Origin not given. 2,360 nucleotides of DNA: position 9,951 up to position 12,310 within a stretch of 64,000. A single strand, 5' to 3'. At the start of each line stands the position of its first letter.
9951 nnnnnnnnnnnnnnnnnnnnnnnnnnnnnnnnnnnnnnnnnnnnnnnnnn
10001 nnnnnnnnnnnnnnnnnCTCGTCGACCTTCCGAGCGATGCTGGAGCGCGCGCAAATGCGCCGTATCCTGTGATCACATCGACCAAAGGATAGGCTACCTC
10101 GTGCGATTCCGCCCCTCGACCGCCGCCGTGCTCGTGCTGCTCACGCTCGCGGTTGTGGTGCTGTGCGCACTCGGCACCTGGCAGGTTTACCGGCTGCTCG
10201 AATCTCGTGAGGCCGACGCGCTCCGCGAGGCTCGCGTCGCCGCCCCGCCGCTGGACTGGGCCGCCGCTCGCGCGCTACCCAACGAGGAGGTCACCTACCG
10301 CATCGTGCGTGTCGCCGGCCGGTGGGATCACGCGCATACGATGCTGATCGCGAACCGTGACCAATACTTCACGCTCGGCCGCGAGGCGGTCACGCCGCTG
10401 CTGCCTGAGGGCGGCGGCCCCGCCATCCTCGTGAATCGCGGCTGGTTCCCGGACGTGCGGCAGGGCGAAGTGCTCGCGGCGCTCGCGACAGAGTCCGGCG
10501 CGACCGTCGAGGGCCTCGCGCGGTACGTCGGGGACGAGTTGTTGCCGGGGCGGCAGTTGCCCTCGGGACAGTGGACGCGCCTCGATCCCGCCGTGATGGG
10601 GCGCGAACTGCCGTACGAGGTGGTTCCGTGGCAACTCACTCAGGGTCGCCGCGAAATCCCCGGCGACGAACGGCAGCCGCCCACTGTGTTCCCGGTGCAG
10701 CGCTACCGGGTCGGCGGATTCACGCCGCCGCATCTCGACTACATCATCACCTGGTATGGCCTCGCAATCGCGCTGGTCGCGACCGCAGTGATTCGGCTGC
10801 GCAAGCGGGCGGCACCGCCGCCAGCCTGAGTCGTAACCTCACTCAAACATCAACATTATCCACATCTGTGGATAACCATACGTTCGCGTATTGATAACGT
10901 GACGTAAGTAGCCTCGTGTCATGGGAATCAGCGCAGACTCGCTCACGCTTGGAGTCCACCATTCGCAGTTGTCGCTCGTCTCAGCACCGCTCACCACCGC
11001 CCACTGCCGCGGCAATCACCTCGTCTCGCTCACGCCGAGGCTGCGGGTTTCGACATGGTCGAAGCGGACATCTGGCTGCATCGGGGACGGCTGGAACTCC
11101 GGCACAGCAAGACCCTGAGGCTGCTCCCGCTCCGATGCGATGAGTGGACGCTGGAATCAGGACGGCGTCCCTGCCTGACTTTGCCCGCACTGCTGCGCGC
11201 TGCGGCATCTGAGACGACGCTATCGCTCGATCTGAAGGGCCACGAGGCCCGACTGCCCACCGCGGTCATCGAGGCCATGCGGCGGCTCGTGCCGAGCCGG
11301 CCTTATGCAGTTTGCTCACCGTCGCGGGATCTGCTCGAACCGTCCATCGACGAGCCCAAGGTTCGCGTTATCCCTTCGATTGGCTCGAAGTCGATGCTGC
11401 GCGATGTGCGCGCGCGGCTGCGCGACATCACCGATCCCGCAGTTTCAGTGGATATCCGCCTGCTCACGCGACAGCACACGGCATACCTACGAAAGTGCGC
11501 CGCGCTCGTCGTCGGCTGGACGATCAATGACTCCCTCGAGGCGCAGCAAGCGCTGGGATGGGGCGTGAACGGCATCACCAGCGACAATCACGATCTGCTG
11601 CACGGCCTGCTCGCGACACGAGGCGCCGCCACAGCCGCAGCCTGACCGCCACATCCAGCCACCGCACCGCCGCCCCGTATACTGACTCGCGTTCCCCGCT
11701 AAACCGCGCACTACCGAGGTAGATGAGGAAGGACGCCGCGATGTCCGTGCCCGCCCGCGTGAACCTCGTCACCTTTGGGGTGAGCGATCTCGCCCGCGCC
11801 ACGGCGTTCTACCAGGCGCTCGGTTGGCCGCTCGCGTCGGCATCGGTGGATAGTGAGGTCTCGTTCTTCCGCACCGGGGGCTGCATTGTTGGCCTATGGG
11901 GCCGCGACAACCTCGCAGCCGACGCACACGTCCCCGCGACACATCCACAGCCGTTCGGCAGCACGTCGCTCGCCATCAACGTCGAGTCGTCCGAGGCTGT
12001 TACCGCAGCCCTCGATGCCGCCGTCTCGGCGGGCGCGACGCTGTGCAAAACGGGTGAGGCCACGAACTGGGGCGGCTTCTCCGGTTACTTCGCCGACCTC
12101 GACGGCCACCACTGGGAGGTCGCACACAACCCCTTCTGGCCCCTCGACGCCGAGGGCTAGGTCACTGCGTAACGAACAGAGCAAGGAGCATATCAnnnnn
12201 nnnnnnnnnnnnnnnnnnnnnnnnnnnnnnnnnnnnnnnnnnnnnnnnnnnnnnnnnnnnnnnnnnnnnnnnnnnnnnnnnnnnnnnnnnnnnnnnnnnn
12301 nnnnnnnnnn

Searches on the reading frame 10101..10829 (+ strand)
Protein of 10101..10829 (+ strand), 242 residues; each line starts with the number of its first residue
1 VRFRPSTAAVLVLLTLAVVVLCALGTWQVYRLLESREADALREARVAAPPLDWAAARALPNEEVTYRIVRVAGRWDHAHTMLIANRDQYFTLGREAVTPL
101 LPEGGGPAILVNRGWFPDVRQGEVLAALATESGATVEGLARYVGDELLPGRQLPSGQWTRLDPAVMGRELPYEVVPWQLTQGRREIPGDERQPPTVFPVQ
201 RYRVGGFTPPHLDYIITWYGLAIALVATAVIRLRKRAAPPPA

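Call 8: search_protein_families(library=pfam, proteins=[window:10101-10829:+], max_evalue=0.01)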
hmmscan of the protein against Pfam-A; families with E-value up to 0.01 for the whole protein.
window:10101-10829:+ (242 aa): 1 family
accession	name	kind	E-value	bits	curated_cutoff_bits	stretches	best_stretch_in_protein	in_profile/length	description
PF02104.20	SURF1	-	7.1e-35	121.6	23.4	1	16-223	2-205/205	SURF1 family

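Call 9: find_encoding_contigs(protein=window:10101-10826:+, flank=3000, max_places=6)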
Protein seq(242 aa) (242 aa): 24 contigs read that carry it; 6 places shown.
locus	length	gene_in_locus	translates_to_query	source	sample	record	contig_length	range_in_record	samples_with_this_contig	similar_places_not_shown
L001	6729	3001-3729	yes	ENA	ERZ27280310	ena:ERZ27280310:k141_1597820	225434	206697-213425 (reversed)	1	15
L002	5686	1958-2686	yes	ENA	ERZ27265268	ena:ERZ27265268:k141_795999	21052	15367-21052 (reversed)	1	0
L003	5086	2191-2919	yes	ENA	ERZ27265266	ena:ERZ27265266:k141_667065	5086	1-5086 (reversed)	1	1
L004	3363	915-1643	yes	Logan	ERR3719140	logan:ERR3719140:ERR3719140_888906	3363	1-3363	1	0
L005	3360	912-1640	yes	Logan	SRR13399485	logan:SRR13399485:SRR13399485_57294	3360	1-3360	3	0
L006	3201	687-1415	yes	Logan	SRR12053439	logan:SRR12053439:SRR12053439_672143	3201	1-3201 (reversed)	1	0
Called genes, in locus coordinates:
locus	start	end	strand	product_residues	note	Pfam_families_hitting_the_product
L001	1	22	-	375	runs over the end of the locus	PF01571:GCV_T, PF08669:GCV_T_C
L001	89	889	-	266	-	PF01135:PCMT (weak), PF13489:Methyltransf_23, PF07021:MetW (weak), PF05175:MTS (weak), PF13847:Methyltransf_31, PF08241:Methyltransf_11, PF08242:Methyltransf_12, PF13649:Methyltransf_25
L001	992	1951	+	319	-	PF00135:COesterase, PF20434:BD-FAE, PF07859:Abhydrolase_3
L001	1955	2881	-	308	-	PF01145:Band_7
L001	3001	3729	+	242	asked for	PF02104:SURF1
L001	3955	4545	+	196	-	-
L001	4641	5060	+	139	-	PF00903:Glyoxalase, PF18029:Glyoxalase_6 (weak)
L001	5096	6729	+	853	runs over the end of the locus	PF17900:Peptidase_M1_N, PF01433:Peptidase_M1, PF11838:ERAP1_C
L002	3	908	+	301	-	?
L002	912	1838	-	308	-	PF01145:Band_7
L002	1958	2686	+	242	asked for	PF02104:SURF1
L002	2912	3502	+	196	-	-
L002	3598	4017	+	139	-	PF00903:Glyoxalase, PF18029:Glyoxalase_6 (weak)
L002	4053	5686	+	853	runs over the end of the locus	PF17900:Peptidase_M1_N, PF01433:Peptidase_M1, PF11838:ERAP1_C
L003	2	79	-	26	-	?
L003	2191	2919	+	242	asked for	PF02104:SURF1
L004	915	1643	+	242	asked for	PF02104:SURF1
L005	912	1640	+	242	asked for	PF02104:SURF1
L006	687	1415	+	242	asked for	PF02104:SURF1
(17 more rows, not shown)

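Call 28: find_homologous_proteins(query=window:10101-10826:+, max_evalue=1e-10)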
Query seq(242 aa) (242 aa): 81 proteins with E <= 1e-10 among 8000 candidates.
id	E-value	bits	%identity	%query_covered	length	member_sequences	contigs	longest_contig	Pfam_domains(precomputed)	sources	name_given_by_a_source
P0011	2.2e-153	527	99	100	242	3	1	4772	PF02104.21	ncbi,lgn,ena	-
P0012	9.9e-95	335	67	100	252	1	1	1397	PF02104.21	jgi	jgi:surfeit locus 1 family protein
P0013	4.0e-94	333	68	97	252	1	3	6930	PF02104.21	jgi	jgi:surfeit locus 1 family protein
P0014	1.3e-92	328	67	97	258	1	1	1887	PF02104.21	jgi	jgi:surfeit locus 1 family protein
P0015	2.9e-92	327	68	88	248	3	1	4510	PF02104.21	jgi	jgi:surfeit locus 1 family protein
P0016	6.2e-90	319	66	88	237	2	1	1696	PF02104.21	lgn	-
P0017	2.2e-89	317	67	96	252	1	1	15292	PF02104.21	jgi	jgi:surfeit locus 1 family protein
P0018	2.8e-89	317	68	87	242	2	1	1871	PF02104.21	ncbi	-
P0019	2.1e-88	314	66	88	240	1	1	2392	PF02104.21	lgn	-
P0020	9.8e-85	302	67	90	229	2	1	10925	PF02104.21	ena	-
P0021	1.1e-78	282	58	98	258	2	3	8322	PF02104.21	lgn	-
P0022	3.3e-76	274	57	96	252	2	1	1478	PF02104.21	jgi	jgi:surfeit locus 1 family protein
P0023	4.6e-74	267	56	96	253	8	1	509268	PF02104.21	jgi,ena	-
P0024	1.0e-73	266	57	96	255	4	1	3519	PF02104.21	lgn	-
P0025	1.5e-73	265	56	96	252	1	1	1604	PF02104.21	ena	-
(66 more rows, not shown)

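Call 29: find_encoding_contigs(protein=P0020, flank=3000, max_places=3)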
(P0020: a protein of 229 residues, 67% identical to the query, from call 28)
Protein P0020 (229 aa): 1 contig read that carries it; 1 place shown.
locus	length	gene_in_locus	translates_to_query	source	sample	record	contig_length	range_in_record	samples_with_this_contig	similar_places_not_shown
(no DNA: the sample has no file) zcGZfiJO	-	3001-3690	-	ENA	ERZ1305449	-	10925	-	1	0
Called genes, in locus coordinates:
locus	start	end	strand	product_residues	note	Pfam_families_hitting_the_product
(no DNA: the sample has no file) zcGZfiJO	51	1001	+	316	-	PF00135:COesterase, PF20434:BD-FAE, PF07859:Abhydrolase_3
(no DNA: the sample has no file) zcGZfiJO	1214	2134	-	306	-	PF01145:Band_7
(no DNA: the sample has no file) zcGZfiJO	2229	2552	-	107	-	-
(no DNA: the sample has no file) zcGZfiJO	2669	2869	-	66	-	PF06736:TMEM175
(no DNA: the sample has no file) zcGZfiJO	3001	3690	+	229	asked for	PF02104:SURF1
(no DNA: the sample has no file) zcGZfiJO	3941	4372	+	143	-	PF00903:Glyoxalase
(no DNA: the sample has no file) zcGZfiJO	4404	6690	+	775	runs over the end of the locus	?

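Call 30: find_encoding_contigs(protein=P0021, flank=3000, max_places=3)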
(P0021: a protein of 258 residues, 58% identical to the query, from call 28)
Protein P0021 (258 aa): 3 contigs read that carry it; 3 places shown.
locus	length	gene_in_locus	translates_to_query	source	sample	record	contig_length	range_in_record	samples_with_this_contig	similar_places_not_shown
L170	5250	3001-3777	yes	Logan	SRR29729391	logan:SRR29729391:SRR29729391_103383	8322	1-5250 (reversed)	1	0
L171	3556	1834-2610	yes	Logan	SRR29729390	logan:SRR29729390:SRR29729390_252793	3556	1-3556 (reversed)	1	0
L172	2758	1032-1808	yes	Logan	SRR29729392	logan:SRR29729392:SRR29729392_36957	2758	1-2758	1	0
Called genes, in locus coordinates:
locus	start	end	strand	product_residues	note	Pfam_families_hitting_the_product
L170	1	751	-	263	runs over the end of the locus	PF13489:Methyltransf_23, PF01135:PCMT (weak), PF05175:MTS (weak), PF07021:MetW, PF13847:Methyltransf_31, PF08241:Methyltransf_11, PF08242:Methyltransf_12, PF13649:Methyltransf_25, +1 more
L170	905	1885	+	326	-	PF00135:COesterase, PF20434:BD-FAE, PF07859:Abhydrolase_3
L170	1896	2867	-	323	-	PF01145:Band_7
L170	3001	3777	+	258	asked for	PF02104:SURF1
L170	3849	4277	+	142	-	PF00903:Glyoxalase, PF18029:Glyoxalase_6, PF22677:Ble-like_N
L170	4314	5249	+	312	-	?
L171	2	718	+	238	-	?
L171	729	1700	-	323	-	PF01145:Band_7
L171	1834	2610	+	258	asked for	PF02104:SURF1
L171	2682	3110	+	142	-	PF00903:Glyoxalase, PF18029:Glyoxalase_6, PF22677:Ble-like_N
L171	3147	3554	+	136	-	?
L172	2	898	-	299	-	?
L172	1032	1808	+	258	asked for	PF02104:SURF1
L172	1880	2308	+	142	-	PF00903:Glyoxalase, PF18029:Glyoxalase_6, PF22677:Ble-like_N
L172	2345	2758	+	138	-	?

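Call 31: find_encoding_contigs(protein=P0023, flank=3000, max_places=3)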
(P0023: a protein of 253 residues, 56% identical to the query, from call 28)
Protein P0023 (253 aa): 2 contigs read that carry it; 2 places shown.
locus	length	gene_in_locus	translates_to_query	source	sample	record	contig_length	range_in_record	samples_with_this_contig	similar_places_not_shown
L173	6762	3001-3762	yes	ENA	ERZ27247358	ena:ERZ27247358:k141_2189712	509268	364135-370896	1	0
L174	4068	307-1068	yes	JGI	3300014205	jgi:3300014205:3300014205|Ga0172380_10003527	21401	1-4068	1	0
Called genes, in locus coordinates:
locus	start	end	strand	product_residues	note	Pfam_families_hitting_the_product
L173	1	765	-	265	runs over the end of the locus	PF01135:PCMT (weak), PF13489:Methyltransf_23, PF01728:FtsJ (weak), PF07021:MetW, PF13847:Methyltransf_31, PF08241:Methyltransf_11, PF08242:Methyltransf_12, PF13649:Methyltransf_25, +2 more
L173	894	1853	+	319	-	PF00135:COesterase, PF20434:BD-FAE, PF07859:Abhydrolase_3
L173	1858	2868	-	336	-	PF01145:Band_7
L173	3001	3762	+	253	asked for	PF02104:SURF1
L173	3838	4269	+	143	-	PF00903:Glyoxalase, PF18029:Glyoxalase_6 (weak)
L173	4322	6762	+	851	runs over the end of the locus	PF17900:Peptidase_M1_N, PF01433:Peptidase_M1, PF11838:ERAP1_C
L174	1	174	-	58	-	?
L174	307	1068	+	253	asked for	PF02104:SURF1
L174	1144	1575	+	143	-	PF00903:Glyoxalase, PF18029:Glyoxalase_6 (weak)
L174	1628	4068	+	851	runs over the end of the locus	PF17900:Peptidase_M1_N, PF01433:Peptidase_M1, PF11838:ERAP1_C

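Call 43: find_encoding_contigs(protein=P0011, flank=3000, max_places=3)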
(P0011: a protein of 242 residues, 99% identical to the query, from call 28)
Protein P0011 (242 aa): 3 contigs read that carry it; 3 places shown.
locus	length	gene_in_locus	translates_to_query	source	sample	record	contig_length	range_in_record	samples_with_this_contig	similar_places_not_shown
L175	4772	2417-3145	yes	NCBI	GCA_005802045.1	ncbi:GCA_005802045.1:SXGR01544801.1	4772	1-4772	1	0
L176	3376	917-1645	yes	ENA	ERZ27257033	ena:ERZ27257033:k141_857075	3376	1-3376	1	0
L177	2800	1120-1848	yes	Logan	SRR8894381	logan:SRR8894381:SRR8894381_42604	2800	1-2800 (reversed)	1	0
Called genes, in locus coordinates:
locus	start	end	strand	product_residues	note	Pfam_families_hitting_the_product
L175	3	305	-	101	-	?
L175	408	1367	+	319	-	PF00135:COesterase, PF20434:BD-FAE, PF07859:Abhydrolase_3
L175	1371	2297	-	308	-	PF01145:Band_7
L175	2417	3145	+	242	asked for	PF02104:SURF1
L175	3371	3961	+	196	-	-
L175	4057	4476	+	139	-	PF00903:Glyoxalase (weak), PF18029:Glyoxalase_6 (faint)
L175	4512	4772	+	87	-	?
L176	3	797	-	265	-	?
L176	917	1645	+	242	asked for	PF02104:SURF1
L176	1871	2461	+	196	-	-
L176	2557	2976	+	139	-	PF00903:Glyoxalase (weak), PF18029:Glyoxalase_6 (faint)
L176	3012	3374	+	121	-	?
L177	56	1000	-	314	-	PF01145:Band_7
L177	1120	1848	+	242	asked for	PF02104:SURF1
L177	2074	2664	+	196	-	-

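Call 47: find_encoding_contigs(protein=P0013, flank=2500, max_places=3)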
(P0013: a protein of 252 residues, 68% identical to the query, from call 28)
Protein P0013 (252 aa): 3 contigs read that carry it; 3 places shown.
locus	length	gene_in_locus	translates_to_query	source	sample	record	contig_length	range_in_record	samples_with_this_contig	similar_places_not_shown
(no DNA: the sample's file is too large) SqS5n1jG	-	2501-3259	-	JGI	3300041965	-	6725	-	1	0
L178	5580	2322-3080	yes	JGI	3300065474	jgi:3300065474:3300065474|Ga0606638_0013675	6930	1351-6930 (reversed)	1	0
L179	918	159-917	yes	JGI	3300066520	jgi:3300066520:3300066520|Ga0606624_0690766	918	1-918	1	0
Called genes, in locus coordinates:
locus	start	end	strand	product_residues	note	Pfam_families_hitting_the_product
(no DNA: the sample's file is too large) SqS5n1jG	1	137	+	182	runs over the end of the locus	PF22811:Zn_ribbon_NrdR, PF03477:ATP-cone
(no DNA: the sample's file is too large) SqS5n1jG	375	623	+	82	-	PF10049:DUF2283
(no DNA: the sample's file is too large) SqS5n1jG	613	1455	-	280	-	PF00561:Abhydrolase_1, PF12146:Hydrolase_4, PF12697:Abhydrolase_6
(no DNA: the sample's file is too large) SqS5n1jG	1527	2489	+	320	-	PF00135:COesterase, PF20434:BD-FAE, PF07859:Abhydrolase_3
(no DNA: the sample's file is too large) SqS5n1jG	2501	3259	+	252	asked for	PF02104:SURF1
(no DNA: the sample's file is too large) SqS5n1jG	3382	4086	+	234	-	-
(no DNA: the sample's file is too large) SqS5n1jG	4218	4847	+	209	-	-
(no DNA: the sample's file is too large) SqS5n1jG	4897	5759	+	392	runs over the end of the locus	?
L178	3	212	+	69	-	?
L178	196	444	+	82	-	PF10049:DUF2283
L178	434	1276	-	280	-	PF00561:Abhydrolase_1, PF12146:Hydrolase_4, PF12697:Abhydrolase_6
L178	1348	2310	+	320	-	PF00135:COesterase, PF20434:BD-FAE, PF07859:Abhydrolase_3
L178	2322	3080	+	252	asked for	PF02104:SURF1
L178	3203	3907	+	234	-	-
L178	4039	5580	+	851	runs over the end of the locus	PF17900:Peptidase_M1_N, PF01433:Peptidase_M1, PF11838:ERAP1_C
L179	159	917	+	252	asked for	PF02104:SURF1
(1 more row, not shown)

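Call 48: find_encoding_contigs(protein=P0018, flank=2500, max_places=3)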
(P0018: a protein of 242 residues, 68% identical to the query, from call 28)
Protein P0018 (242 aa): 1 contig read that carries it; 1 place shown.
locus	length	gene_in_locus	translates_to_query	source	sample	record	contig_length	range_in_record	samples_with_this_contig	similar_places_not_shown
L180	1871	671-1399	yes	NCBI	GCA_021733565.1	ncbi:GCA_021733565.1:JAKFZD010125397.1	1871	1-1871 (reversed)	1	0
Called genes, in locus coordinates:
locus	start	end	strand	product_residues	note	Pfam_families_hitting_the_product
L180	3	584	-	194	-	?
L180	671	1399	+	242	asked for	PF02104:SURF1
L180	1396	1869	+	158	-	?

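Call 49: find_encoding_contigs(protein=P0019, flank=2500, max_places=3)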
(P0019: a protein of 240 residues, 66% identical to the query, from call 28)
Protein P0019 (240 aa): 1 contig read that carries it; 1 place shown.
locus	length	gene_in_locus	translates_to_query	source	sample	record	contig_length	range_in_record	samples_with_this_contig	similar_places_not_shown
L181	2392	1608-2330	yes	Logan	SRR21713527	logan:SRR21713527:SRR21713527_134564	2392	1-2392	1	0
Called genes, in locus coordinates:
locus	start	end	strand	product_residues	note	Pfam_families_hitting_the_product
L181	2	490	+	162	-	?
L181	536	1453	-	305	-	PF01145:Band_7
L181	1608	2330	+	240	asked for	PF02104:SURF1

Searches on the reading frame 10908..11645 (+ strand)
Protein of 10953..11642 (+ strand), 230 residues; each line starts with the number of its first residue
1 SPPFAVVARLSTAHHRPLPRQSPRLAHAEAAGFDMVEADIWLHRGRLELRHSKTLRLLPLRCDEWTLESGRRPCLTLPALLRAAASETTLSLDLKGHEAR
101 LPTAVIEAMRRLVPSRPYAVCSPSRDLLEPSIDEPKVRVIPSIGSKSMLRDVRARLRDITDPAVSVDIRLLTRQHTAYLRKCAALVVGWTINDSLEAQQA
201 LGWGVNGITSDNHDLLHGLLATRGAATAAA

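Call 8: search_protein_families(library=pfam, proteins=[window:11055-11645:+], max_evalue=0.01)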
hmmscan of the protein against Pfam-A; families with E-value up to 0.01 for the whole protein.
window:11055-11645:+ (196 aa): 1 family
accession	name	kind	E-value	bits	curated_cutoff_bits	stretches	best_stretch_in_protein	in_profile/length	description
PF13653.12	GDPD_2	-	0.0068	17.3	27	0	155-178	5-28/30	Glycerophosphoryl diester phosphodiesterase family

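Call 13: find_homologous_proteins(query=window:10953-11642:+, max_evalue=0.001)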
Query seq(230 aa) (230 aa): 10 proteins with E <= 0.001 among 4594 candidates.
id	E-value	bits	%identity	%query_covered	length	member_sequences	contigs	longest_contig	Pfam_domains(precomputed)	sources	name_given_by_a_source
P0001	4.1e-122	424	100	85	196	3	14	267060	-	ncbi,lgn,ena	-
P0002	2.3e-63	232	54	99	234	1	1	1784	-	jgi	jgi:hypothetical protein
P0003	1.5e-61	226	57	89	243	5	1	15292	-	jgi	jgi:glycerophosphoryl diester phosphodiesterase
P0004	2.6e-61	226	56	87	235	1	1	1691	-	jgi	jgi:hypothetical protein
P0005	1.5e-44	171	47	90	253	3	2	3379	PF13653.13,PF03009.24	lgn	-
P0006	2.3e-41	160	47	85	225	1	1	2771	PF13653.13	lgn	-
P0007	5.8e-40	156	46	89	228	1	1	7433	PF03009.24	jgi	jgi:glycerophosphoryl diester phosphodiesterase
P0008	6.3e-36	143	39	86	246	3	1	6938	PF03009.24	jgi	jgi:glycerophosphoryl diester phosphodiesterase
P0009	2.6e-17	82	34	83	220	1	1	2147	-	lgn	-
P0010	1.4e-12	66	35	84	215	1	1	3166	-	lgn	-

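Call 15: find_encoding_contigs(protein=P0003, flank=4000, max_places=4)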
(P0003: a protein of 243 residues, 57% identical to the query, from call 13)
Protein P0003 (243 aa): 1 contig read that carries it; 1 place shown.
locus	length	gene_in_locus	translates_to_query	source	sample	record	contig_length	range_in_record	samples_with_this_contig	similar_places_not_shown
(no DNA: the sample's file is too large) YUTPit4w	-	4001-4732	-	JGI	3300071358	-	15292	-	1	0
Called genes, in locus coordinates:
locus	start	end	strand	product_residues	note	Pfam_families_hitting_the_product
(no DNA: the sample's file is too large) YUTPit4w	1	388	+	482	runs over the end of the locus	PF00091:Tubulin, PF12327:FtsZ_C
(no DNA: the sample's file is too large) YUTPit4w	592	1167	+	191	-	PF22811:Zn_ribbon_NrdR, PF03477:ATP-cone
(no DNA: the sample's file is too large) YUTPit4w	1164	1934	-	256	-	PF00561:Abhydrolase_1, PF12146:Hydrolase_4, PF12697:Abhydrolase_6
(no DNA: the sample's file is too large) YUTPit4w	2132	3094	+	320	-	PF00135:COesterase, PF20434:BD-FAE, PF07859:Abhydrolase_3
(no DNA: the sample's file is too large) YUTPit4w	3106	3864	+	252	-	PF02104:SURF1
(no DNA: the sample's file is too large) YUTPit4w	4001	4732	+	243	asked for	-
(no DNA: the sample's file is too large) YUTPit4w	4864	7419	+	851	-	PF17900:Peptidase_M1_N, PF01433:Peptidase_M1, PF11838:ERAP1_C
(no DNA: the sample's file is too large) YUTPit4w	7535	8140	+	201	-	PF13302:Acetyltransf_3, PF13420:Acetyltransf_4 (weak), PF00583:Acetyltransf_1, PF13523:Acetyltransf_8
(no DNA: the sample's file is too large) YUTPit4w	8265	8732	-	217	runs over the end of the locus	PF27154:ORF11_beta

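Call 24: find_related_loci(query=A1, collection=metagenome_contigs, flank=3000)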
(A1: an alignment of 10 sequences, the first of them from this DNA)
Query A1 (245 aa) in metagenome_contigs; peptide patterns used: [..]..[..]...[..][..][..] (x = any residue, [..] = any of these).
235 stretches matched a pattern; 43 encode a relative of the query (tblastn E <= 1e-3); 43 distinct loci.
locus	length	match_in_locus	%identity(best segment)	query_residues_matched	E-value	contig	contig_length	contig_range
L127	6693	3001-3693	40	1-240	4e-41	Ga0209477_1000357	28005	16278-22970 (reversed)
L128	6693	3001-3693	40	1-240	4e-41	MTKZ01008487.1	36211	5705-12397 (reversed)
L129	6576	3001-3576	44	39-230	7e-41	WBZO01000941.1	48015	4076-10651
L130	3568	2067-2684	35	39-245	4e-31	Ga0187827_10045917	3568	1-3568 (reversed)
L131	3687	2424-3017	39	39-237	2e-29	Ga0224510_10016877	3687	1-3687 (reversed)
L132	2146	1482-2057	38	43-236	3e-27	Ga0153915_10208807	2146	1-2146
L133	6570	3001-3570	41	40-230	2e-26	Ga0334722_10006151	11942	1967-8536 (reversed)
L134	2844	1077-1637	38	46-231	7e-26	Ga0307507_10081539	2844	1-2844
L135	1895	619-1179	38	46-231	2e-25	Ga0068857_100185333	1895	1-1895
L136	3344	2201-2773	36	46-235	2e-24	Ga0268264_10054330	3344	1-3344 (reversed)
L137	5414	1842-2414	36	46-235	2e-24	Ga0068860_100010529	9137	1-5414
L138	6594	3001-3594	36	46-242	3e-24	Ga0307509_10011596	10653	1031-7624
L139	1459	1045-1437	47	41-169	2e-24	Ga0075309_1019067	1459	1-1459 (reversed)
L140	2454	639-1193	37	47-231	6e-22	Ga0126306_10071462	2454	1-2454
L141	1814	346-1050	35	17-238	7e-22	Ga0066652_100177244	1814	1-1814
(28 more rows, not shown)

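Call 26: find_encoding_contigs(protein=P0002, flank=3000, max_places=3)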
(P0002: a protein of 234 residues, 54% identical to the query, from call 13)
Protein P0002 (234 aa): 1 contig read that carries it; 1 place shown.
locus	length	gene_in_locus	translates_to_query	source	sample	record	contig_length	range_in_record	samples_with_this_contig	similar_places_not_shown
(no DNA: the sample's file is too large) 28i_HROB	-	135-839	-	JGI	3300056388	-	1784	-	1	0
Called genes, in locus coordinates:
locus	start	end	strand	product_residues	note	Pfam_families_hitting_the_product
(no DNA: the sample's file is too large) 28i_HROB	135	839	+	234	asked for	-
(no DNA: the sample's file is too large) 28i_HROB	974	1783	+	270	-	?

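Call 27: find_encoding_contigs(protein=P0004, flank=3000, max_places=3)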
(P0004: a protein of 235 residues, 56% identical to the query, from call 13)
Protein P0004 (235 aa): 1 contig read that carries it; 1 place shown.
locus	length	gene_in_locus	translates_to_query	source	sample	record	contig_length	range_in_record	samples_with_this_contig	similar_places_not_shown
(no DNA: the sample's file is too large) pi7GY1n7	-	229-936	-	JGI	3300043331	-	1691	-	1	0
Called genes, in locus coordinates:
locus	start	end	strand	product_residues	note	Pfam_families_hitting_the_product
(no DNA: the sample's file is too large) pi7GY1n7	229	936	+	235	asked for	-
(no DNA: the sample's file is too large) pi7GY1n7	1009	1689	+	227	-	?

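Call 62: find_encoding_contigs(protein=P0095, flank=1500, max_places=5)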
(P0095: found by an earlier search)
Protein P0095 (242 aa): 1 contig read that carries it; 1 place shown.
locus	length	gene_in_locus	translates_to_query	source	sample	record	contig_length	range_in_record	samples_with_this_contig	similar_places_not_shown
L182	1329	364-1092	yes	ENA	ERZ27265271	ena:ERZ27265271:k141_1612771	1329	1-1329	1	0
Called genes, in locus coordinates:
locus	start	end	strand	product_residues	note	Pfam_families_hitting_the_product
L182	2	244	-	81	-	?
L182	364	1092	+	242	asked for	PF02104:SURF1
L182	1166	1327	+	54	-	?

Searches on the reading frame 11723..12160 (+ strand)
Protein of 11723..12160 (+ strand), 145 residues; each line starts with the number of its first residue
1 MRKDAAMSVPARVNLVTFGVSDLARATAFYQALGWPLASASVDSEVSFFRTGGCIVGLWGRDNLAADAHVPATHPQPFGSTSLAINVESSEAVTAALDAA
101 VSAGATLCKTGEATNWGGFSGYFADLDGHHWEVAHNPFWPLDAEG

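Call 8: search_protein_families(library=pfam, proteins=[window:11723-12160:+], max_evalue=0.01)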
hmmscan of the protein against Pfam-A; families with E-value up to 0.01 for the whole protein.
window:11723-12160:+ (145 aa): 3 families
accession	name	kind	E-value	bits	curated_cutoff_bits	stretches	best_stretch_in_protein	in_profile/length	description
PF00903.31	Glyoxalase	-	4.2e-09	37.3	20.6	1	13-133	2-121/121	Glyoxalase/Bleomycin resistance protein/Dioxygenase superfamily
PF18029.7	Glyoxalase_6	-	3.3e-06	28.1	23.6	1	16-133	2-105/106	Glyoxalase-like domain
PF22677.2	Ble-like_N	-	8e-05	22.8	24.5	1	20-39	9-29/41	Bleomycin resistance protein-like N-terminal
